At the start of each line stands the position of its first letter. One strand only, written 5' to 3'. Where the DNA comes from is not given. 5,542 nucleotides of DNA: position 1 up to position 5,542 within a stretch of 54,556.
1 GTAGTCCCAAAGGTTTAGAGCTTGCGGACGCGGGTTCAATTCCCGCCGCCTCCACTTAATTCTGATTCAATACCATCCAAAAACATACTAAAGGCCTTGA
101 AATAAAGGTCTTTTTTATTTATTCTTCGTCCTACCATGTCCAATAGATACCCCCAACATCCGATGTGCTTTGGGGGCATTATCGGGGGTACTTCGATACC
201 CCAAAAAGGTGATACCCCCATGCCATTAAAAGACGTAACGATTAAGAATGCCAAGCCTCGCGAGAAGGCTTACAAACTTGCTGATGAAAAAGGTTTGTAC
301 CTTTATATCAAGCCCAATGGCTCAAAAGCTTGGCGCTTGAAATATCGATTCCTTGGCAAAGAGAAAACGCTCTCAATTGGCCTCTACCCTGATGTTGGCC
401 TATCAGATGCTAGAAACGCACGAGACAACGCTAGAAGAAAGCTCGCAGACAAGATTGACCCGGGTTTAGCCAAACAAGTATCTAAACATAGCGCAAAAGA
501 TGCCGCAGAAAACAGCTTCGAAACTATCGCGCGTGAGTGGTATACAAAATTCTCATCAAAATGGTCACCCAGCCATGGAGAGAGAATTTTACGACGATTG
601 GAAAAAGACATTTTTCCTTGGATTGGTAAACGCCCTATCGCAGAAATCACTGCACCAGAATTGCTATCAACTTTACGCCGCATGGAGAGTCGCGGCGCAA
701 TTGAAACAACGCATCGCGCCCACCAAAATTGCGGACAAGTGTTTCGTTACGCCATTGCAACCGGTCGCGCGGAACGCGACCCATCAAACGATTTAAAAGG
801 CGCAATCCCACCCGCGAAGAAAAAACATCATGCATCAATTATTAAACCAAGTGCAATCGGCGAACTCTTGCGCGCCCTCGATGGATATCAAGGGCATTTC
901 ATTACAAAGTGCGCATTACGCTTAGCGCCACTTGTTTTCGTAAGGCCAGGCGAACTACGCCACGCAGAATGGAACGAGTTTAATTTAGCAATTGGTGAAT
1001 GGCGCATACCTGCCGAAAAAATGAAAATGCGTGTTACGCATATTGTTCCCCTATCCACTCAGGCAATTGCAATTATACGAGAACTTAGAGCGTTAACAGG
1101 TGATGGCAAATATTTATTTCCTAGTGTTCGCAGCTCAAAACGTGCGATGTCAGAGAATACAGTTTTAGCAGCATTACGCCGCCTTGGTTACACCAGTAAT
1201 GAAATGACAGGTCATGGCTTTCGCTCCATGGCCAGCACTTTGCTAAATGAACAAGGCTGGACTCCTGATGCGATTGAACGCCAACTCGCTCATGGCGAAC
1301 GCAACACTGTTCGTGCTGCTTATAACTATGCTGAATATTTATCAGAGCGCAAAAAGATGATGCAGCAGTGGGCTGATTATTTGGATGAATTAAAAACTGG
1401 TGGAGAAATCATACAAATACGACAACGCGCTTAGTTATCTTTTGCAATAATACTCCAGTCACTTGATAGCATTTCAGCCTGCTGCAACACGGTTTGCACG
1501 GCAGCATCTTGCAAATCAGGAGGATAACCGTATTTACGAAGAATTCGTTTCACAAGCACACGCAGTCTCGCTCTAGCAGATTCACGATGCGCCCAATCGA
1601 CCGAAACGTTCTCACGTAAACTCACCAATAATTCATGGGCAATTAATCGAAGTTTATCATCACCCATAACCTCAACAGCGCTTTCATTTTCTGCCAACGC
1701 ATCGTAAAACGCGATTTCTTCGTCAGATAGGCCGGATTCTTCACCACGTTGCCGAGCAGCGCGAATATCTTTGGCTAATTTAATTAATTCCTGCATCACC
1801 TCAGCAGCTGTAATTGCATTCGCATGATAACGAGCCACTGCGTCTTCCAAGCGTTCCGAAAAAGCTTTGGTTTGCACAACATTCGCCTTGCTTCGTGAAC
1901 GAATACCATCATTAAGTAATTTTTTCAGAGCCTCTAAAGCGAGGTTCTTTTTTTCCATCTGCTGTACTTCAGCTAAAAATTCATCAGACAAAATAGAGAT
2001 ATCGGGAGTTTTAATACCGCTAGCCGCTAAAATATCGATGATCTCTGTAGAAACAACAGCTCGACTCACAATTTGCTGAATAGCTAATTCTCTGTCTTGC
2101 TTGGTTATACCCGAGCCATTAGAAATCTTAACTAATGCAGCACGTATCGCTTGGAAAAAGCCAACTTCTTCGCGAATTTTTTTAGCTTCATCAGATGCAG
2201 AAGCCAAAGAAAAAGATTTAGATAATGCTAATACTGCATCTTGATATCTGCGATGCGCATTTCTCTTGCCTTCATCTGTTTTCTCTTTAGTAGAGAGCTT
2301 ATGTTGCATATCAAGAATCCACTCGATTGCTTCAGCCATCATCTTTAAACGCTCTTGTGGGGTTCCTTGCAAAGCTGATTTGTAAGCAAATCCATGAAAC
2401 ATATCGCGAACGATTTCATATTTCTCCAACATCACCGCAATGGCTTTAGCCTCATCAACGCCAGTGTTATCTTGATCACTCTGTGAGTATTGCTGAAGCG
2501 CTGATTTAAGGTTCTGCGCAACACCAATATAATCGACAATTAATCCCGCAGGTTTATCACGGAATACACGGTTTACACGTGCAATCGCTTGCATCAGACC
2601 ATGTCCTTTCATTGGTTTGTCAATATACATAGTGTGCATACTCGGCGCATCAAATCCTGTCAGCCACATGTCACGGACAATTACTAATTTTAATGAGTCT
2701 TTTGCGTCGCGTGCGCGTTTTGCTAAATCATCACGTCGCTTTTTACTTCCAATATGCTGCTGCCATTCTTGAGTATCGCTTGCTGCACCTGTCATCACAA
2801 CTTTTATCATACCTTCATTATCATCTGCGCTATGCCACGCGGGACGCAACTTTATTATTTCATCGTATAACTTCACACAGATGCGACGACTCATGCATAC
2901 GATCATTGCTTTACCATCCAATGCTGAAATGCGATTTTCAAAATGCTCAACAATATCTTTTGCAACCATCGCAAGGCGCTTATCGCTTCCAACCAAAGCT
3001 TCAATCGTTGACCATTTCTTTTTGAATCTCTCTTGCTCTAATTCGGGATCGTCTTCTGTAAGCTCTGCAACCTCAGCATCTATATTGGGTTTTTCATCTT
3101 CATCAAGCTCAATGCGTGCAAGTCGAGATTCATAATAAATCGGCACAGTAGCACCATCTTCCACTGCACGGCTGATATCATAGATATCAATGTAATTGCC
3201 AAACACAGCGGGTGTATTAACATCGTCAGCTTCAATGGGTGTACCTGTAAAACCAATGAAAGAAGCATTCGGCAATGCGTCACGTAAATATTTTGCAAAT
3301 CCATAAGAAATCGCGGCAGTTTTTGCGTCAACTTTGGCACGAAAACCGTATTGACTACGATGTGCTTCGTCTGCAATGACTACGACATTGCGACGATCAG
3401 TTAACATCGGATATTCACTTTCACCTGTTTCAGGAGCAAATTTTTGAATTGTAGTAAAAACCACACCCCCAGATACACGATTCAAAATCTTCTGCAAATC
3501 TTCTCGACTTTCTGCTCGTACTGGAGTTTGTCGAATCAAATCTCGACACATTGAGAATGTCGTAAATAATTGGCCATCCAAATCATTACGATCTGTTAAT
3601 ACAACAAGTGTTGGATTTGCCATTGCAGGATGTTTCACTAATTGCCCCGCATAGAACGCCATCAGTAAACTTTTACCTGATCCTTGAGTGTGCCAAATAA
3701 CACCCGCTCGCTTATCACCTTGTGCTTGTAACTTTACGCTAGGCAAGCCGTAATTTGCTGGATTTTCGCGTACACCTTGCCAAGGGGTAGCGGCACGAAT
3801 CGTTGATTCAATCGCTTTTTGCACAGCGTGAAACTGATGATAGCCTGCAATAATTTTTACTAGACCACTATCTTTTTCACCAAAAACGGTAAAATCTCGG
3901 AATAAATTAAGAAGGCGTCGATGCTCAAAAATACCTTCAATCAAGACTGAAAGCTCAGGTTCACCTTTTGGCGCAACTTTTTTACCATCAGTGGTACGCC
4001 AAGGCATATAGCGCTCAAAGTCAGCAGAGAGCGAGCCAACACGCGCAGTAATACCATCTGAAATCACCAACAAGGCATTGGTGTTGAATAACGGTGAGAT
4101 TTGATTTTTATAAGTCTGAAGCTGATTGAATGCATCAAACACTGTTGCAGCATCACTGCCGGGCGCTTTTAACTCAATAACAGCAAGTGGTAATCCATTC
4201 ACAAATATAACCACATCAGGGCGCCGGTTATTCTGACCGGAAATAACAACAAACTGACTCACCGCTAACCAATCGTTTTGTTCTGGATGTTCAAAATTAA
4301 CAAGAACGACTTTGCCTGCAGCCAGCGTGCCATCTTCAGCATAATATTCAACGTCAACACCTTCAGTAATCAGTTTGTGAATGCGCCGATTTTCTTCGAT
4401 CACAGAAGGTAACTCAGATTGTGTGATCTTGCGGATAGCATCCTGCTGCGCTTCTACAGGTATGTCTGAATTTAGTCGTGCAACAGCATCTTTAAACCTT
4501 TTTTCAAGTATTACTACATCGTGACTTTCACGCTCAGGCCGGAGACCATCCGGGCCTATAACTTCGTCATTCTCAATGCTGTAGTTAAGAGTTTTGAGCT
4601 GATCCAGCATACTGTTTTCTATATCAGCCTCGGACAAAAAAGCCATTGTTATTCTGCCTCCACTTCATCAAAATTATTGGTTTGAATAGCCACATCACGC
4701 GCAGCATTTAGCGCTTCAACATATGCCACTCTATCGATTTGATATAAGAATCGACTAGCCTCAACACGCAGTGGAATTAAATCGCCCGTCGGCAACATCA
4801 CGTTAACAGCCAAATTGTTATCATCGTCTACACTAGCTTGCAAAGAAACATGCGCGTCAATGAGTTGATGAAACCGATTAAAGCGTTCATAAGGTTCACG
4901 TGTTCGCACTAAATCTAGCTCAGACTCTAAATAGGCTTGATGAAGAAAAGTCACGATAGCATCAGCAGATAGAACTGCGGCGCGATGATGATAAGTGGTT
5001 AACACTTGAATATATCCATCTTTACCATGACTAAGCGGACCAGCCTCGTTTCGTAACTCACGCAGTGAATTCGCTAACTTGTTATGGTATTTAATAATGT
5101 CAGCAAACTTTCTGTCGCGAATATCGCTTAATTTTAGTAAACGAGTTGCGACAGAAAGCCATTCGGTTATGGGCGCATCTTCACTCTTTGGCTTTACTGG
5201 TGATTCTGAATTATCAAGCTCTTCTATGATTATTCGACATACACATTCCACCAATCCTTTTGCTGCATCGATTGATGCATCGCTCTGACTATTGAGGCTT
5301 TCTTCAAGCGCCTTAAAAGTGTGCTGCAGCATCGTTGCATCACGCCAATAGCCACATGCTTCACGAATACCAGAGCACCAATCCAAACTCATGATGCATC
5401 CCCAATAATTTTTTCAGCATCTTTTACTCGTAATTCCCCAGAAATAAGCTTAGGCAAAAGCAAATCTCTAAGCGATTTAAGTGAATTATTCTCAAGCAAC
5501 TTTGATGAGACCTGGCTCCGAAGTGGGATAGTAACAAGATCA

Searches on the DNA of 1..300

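Call 108: search_rna_families(source=window, start=1, end=300, threshold=evalue, max_evalue=1, show_alignments=1)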
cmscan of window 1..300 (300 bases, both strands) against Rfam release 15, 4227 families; matches with E-value up to 1: 4.
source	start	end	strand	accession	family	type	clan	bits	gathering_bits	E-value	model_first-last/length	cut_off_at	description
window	1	57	+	RF00023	tmRNA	Gene;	CL00001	49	47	1.1e-18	316-374/374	5'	transfer-messenger RNA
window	30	182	+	RF04321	tmRNA_permuted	Gene;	-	23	47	0.0054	36-97/213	no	permuted transfer-messenger RNA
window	94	231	+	RF01946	KCNQ1OT1_1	Gene; lncRNA;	-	19.6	70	0.00016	320-464/464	no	KCNQ1 overlapping transcript 1 conserved region 1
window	1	55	-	RF04354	Plastid-ycf2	Cis-reg;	-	19.1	65.7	0.16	1-75/75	no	Plastid-ycf2 5UTR RNA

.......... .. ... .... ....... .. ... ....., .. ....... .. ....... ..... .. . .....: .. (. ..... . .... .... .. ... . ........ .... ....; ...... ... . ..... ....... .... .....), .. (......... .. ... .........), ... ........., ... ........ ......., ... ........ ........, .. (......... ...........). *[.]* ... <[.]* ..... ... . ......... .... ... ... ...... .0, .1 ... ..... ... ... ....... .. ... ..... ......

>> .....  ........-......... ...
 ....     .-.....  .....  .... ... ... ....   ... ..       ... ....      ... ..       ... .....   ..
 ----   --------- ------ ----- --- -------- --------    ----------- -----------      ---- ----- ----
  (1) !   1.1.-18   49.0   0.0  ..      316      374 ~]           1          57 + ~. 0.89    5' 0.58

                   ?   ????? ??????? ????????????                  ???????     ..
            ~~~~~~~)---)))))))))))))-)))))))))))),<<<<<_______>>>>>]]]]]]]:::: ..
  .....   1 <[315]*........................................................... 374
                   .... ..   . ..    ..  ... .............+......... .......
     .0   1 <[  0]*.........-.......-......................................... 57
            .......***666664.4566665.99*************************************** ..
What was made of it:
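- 1..57 (+): 3' end of the tmRNA (ssrA) gene: left junction (attL side) of the island that carries the gene. Rfam RF00023 49 bits (gathering score 47), E=1.1e-18, cut off at the 5' side by the window start (call 108)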

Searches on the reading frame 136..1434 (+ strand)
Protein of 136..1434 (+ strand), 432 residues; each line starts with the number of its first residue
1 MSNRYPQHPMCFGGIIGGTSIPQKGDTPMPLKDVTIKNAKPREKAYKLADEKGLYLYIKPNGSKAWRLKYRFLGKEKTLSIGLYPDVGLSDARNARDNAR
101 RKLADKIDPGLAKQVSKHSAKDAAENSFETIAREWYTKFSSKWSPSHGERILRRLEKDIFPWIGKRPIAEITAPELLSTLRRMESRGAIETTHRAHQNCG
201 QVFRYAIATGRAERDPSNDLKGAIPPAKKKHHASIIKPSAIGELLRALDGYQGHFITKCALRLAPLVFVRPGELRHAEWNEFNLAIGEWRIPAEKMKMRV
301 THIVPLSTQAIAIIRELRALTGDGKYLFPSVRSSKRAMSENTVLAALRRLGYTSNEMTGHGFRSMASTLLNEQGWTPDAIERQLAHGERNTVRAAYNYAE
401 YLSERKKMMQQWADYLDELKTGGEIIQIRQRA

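Call 53: search_protein_families(library=pfam, proteins=[window:136-1434:+], max_evalue=0.001)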
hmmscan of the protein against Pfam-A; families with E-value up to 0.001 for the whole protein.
window:136-1434:+ (432 aa): 3 families
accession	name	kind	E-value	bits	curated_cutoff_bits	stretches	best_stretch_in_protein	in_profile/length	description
PF22022.2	Phage_int_M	-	5.2e-40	136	27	1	128-223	1-96/96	Phage integrase central domain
PF13356.12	Arm-DNA-bind_3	-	3.5e-24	85.2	27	1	31-114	1-81/83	Arm DNA-binding domain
PF00589.27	Phage_integrase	-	4e-21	76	27.1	1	241-398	8-167/172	Phage integrase family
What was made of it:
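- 136..1434 (+): P4-type tyrosine integrase of the island. Arm-DNA-bind_3, Phage_int_M and Phage_integrase domains (call 53)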

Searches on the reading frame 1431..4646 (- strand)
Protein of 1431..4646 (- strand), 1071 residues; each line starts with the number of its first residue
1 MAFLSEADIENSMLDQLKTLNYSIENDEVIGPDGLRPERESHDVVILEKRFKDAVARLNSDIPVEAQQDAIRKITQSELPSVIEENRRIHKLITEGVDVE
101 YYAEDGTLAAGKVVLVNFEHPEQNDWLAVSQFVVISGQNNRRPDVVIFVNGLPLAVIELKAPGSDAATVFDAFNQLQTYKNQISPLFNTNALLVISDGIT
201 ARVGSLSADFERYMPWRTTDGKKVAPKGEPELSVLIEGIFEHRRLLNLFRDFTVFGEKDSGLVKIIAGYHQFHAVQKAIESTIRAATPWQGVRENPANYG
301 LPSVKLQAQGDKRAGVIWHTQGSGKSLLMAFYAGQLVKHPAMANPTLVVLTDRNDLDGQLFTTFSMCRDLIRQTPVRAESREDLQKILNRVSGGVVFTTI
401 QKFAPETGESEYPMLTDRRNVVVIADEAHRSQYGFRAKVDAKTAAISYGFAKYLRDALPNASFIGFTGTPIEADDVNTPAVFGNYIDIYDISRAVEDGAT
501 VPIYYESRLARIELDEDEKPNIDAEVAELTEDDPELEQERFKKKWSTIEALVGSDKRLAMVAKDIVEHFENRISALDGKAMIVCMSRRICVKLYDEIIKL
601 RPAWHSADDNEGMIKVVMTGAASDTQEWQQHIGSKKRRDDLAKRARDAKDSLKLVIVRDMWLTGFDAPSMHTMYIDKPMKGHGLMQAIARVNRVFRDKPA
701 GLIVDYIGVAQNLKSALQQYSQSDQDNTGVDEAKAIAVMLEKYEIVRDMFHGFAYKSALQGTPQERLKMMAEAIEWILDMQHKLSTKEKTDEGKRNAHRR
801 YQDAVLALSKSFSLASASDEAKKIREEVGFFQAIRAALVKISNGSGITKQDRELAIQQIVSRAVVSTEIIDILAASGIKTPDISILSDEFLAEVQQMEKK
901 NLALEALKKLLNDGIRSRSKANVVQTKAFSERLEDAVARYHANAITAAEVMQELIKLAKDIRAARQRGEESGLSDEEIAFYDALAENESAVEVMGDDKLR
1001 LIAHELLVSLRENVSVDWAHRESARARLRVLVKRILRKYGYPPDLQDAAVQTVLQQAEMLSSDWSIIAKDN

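Call 53: search_protein_families(library=pfam, proteins=[window:1431-4646:-], max_evalue=0.001)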
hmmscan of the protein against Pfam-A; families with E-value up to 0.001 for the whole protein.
window:1431-4646:- (1071 aa): 6 families
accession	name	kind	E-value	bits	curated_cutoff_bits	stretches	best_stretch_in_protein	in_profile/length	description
PF11867.13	T1RH-like_C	-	1.6e-127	425.9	26.8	1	723-1061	2-327/329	Type I restriction enzyme HindI endonuclease subunit-like, C-terminal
PF18766.7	SWI2_SNF2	-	3.2e-77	259.5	26.7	1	270-536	1-218/221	SWI2/SNF2 ATPase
PF04313.20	HSDR_N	-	2.2e-50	171.7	25.1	1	4-211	2-197/198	Type I restriction enzyme R protein N terminus (HSDR_N)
PF22679.2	T1R_D3-like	-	1.5e-23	84.4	27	1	634-706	82-156/158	Type I restriction enzyme subunit R domain 3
PF04851.21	ResIII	-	1.2e-17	64.8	22.5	1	287-471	20-163/164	Type III restriction enzyme, res subunit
PF00270.35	DEAD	-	0.00023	21.4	26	1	321-472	23-163/167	DEAD/DEAH box helicase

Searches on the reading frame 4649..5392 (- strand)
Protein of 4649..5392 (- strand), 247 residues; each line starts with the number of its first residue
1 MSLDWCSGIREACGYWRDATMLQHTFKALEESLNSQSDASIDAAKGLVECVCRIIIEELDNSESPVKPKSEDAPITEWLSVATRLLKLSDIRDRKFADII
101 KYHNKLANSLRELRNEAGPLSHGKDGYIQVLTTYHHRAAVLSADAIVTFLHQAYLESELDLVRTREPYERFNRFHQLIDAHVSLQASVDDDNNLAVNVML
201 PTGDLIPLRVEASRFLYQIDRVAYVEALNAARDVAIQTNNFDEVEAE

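Call 53: search_protein_families(library=pfam, proteins=[window:4649-5392:-], max_evalue=0.001)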
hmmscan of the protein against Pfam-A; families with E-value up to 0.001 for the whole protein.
window:4649-5392:- (247 aa): 1 family
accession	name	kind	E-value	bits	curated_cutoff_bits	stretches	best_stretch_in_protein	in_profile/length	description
PF14355.11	Abi_C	-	8e-13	48.7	24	1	78-151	3-82/83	Abortive infection C-terminus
